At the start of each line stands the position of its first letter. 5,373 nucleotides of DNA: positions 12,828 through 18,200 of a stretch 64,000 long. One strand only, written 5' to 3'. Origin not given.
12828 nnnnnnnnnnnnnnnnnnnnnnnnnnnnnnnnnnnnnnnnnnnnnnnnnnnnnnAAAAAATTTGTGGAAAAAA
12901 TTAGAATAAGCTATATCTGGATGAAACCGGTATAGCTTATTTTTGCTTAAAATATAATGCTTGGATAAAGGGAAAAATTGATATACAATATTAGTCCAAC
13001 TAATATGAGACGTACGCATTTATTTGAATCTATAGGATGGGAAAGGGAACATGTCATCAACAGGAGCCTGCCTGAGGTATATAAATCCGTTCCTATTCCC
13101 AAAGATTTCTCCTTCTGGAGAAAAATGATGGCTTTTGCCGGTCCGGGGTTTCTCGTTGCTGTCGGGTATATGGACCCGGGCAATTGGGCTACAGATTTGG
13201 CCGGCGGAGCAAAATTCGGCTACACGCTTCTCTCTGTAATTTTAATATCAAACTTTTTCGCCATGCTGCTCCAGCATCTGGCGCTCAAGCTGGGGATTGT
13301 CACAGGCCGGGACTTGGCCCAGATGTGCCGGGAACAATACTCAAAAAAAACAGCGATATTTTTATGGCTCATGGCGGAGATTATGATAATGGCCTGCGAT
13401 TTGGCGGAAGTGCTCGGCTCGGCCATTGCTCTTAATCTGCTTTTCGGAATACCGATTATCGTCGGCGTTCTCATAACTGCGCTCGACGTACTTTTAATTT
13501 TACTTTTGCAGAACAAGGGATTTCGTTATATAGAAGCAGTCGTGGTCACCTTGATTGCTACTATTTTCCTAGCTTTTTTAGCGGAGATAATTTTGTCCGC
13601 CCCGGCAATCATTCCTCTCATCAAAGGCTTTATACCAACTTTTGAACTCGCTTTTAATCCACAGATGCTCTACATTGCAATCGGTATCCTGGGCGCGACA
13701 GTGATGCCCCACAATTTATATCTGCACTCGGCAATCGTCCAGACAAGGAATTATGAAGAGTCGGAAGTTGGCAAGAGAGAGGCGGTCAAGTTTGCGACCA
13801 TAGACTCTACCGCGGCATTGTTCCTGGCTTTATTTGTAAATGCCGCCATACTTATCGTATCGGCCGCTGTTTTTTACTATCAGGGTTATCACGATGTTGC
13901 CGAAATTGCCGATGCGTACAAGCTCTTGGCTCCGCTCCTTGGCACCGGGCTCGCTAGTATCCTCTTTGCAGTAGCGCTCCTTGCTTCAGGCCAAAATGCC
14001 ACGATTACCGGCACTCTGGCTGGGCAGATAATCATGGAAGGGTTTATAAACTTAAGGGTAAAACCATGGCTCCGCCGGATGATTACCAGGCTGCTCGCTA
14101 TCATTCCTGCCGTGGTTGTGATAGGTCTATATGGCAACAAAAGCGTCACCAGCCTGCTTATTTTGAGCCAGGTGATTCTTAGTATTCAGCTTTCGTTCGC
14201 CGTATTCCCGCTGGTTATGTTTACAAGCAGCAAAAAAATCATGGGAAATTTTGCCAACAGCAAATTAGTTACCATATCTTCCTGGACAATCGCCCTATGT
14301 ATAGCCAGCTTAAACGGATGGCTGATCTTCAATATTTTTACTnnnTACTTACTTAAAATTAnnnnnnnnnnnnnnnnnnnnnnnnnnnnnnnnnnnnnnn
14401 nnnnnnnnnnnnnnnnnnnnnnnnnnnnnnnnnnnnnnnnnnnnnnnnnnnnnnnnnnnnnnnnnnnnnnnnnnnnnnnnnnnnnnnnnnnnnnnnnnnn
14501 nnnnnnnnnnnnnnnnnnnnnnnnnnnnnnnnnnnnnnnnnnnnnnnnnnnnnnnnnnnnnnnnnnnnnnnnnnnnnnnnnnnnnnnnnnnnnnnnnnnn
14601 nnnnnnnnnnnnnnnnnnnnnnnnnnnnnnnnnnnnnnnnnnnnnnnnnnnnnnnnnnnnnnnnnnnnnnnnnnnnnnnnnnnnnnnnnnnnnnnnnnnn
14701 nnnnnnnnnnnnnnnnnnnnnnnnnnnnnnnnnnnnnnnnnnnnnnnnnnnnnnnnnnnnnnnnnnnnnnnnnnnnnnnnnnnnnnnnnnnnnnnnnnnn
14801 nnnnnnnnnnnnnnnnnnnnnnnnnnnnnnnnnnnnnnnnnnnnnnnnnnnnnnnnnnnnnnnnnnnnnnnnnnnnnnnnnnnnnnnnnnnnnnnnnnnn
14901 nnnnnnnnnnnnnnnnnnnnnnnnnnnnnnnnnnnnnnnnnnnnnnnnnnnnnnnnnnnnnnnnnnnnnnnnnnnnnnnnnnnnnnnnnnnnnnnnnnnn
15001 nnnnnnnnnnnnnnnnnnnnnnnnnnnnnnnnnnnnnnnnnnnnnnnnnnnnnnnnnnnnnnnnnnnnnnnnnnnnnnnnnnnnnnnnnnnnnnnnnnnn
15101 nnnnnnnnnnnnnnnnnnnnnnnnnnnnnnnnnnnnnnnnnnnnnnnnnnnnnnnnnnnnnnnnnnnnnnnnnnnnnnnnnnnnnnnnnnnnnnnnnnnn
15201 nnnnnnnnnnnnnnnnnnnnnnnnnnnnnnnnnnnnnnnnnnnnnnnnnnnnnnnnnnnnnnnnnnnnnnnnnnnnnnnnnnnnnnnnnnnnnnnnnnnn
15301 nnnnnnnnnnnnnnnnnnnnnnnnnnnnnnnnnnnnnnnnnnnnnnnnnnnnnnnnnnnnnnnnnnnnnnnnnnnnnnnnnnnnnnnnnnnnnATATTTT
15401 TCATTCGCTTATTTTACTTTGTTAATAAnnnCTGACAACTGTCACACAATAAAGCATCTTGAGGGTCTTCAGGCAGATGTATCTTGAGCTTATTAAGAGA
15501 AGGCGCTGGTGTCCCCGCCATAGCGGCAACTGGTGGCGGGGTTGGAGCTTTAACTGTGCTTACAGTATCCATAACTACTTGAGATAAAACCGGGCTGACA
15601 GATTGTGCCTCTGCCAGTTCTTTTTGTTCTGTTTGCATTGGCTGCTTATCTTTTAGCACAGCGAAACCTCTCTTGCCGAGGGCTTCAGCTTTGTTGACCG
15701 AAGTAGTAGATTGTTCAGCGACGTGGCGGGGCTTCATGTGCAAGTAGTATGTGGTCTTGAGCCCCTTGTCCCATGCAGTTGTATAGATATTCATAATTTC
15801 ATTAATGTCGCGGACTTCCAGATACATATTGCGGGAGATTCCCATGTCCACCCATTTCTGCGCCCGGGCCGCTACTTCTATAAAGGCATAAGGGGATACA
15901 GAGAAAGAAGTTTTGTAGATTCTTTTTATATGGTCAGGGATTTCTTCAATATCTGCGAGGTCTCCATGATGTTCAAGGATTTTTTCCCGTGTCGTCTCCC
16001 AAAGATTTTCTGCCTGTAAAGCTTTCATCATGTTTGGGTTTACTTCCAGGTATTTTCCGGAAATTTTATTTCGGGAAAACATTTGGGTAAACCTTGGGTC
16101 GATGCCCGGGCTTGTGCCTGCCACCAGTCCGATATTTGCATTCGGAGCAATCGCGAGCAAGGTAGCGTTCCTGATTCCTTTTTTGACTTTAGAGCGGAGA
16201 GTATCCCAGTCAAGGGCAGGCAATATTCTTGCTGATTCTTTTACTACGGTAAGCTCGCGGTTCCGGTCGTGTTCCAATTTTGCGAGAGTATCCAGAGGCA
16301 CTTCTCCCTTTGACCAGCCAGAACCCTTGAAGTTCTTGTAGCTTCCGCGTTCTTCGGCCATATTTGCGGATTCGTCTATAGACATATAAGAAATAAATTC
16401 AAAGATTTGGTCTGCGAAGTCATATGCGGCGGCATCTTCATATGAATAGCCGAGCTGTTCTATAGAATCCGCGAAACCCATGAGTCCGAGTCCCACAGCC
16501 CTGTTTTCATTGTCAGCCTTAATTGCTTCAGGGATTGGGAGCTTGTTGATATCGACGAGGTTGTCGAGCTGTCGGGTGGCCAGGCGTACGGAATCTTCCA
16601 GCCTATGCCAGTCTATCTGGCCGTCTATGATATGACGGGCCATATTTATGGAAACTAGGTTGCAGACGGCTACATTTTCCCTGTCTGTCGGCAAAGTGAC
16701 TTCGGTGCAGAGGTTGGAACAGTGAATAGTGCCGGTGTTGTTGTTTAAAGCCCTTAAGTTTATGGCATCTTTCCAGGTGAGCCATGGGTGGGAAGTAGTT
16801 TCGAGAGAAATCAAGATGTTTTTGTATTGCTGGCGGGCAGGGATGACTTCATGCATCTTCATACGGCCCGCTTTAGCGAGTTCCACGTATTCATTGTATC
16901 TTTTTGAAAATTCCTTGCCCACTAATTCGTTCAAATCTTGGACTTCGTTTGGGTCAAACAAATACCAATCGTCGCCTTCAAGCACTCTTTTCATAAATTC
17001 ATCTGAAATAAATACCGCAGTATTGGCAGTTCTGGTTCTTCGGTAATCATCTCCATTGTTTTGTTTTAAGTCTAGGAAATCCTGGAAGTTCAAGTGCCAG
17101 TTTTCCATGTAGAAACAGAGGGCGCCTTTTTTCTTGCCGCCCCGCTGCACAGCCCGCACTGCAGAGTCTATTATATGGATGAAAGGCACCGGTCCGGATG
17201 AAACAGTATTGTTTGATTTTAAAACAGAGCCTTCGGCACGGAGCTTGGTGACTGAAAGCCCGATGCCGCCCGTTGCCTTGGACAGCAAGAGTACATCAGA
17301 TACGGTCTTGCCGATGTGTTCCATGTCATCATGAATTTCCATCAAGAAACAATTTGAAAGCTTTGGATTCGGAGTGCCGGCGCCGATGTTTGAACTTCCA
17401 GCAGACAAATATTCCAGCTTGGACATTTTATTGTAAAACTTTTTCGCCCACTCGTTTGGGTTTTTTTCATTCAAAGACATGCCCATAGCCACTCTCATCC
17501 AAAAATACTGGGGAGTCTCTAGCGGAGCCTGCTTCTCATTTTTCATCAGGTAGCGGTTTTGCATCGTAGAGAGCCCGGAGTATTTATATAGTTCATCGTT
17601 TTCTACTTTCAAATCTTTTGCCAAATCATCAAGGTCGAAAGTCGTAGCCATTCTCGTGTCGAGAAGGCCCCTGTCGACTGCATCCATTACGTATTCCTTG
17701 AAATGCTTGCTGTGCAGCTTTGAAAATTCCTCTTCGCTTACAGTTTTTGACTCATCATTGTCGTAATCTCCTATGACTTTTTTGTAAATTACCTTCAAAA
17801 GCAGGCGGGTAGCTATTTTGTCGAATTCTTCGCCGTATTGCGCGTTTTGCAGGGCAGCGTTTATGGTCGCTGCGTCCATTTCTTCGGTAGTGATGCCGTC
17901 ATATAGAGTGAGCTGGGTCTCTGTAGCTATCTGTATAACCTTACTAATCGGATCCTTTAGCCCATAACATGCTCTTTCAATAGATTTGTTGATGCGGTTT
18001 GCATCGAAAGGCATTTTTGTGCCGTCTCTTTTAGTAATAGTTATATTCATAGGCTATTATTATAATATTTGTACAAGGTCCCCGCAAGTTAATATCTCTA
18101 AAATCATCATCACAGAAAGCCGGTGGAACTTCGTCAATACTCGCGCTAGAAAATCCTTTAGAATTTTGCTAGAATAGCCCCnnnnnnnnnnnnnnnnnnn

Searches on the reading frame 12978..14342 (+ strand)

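Call 50: search_protein_families(library=pfam, proteins=[window:12978-14342:+], max_evalue=0.00001)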
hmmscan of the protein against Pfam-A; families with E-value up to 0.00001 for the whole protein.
window:12978-14342:+ (455 aa): 1 family
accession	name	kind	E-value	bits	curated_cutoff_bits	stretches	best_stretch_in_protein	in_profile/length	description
PF01566.24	Nramp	-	1.1e-132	442.9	29.8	1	70-428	1-356/357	Natural resistance-associated macrophage protein-like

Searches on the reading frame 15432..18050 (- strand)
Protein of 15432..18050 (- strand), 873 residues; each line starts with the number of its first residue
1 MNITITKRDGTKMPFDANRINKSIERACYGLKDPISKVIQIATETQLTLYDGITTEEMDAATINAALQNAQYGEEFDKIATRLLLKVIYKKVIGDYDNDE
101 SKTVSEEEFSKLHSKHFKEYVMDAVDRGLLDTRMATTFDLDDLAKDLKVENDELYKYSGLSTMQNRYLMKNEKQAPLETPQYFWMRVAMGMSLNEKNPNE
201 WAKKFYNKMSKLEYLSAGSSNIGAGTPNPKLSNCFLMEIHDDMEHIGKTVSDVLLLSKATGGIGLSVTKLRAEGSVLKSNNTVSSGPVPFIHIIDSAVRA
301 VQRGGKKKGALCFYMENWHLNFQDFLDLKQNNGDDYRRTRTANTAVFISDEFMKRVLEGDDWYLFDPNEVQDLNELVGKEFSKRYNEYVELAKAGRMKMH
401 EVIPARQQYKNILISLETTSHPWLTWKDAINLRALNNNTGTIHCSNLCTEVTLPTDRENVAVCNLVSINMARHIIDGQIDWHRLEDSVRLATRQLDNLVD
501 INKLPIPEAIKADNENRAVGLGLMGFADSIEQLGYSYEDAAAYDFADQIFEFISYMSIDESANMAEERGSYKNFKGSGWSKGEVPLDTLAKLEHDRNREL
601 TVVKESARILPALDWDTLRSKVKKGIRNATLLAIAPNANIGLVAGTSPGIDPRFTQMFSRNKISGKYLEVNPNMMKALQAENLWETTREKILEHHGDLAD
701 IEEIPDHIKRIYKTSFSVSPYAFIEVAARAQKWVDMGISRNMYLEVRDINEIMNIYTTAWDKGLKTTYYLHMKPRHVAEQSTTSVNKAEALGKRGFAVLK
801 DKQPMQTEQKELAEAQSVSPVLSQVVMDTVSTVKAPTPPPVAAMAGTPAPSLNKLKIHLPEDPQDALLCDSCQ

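Call 50: search_protein_families(library=pfam, proteins=[window:15432-18050:-], max_evalue=0.00001)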
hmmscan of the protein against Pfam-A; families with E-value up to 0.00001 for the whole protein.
window:15432-18050:- (873 aa): 3 families
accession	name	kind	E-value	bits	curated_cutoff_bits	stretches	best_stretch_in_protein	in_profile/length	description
PF02867.20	Ribonuc_red_lgC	-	4.9e-160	534.1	23.9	1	232-770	1-523/523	Ribonucleotide reductase, barrel domain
PF00317.26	Ribonuc_red_lgN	-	8.4e-21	74.3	28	1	155-228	3-76/77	Ribonucleotide reductase, all-alpha domain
PF03477.21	ATP-cone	-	3.8e-12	47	25.8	1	4-72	2-73/88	ATP cone domain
